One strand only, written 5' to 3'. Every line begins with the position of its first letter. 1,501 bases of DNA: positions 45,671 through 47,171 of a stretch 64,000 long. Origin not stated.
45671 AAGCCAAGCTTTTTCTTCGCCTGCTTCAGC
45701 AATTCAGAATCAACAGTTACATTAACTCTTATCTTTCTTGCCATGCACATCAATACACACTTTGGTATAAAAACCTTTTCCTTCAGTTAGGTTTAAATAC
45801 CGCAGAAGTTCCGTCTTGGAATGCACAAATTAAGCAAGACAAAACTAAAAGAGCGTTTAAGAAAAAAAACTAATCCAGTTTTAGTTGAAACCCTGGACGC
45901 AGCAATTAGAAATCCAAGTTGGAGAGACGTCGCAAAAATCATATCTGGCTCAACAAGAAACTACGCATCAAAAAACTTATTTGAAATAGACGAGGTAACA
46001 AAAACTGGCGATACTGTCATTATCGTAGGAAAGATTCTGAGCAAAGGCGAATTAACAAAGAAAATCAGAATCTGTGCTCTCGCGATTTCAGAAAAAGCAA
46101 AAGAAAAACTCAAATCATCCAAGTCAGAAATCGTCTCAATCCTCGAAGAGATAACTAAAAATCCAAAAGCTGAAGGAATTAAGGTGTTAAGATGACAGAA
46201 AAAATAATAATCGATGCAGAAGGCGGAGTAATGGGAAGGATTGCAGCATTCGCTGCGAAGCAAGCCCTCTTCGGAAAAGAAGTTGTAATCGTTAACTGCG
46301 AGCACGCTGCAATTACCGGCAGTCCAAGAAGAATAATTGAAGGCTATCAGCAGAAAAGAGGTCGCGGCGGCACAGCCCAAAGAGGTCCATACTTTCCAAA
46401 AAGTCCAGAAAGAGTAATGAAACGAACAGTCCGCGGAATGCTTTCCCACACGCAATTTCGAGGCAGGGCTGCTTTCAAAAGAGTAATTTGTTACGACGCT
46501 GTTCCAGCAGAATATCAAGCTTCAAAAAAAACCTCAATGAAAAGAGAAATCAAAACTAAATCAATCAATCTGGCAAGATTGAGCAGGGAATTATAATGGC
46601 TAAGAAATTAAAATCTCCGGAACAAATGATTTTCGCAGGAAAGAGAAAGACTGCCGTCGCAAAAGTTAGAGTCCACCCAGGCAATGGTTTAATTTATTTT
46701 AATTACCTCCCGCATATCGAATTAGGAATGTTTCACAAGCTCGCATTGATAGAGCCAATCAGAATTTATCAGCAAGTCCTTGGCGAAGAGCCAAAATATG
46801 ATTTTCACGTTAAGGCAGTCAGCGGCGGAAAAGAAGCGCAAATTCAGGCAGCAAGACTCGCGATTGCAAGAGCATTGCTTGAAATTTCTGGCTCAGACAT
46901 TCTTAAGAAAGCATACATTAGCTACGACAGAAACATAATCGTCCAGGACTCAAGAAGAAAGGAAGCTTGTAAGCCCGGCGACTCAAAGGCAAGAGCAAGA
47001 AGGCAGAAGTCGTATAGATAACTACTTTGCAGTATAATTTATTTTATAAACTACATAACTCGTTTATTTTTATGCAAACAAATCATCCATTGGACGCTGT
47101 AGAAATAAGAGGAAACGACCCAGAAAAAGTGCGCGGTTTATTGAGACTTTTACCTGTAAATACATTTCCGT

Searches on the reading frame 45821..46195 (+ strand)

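Call 47: search_protein_families(library=pfam, max_evalue=0.001, proteins=[window:45821-46195:+])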
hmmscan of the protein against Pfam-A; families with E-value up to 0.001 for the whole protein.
window:45821-46195:+ (124 aa): 2 families
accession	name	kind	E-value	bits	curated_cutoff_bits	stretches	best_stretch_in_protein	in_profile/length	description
PF00828.25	Ribosomal_L27A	-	1e-05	26.3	21.5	1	68-99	36-66/72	Ribosomal proteins 50S-L15, 50S-L18e, 60S-L27A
PF17135.9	Ribosomal_L18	-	0.00032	20.6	28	1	58-123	72-139/188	Ribosomal protein 60S L18 and 50S L18e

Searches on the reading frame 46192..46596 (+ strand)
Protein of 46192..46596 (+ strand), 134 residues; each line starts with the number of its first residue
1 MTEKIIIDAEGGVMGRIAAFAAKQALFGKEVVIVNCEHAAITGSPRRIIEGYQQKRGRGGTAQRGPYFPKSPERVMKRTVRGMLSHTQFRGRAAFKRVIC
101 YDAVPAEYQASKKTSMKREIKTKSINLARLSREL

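Call 7: search_protein_families(library=ncbifam, max_evalue=1, proteins=[window:46192-46596:+])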
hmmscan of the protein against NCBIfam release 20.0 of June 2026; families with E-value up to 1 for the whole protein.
window:46192-46596:+ (134 aa): 3 families
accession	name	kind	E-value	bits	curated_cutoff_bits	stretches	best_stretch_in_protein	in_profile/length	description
TIGR01077.1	L13_A_E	equivalog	5.4e-37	127.3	98.9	1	5-134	1-137/141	50S ribosomal protein L13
NF005004.0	PRK06394.1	equivalog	8.4e-36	123.2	146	1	3-133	5-143/149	50S ribosomal protein L13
TIGR01066.1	rplM_bact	equivalog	1.5e-08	34.5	93.05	1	7-114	17-137/141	50S ribosomal protein L13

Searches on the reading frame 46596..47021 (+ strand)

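Call 47: search_protein_families(library=pfam, max_evalue=0.001, proteins=[window:46596-47021:+])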
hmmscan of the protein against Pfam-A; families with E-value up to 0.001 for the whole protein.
window:46596-47021:+ (141 aa): 1 family
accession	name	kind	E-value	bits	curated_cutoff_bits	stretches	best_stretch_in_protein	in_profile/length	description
PF00380.25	Ribosomal_S9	-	1.7e-26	93.5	22.5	1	15-141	1-121/121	Ribosomal protein S9/S16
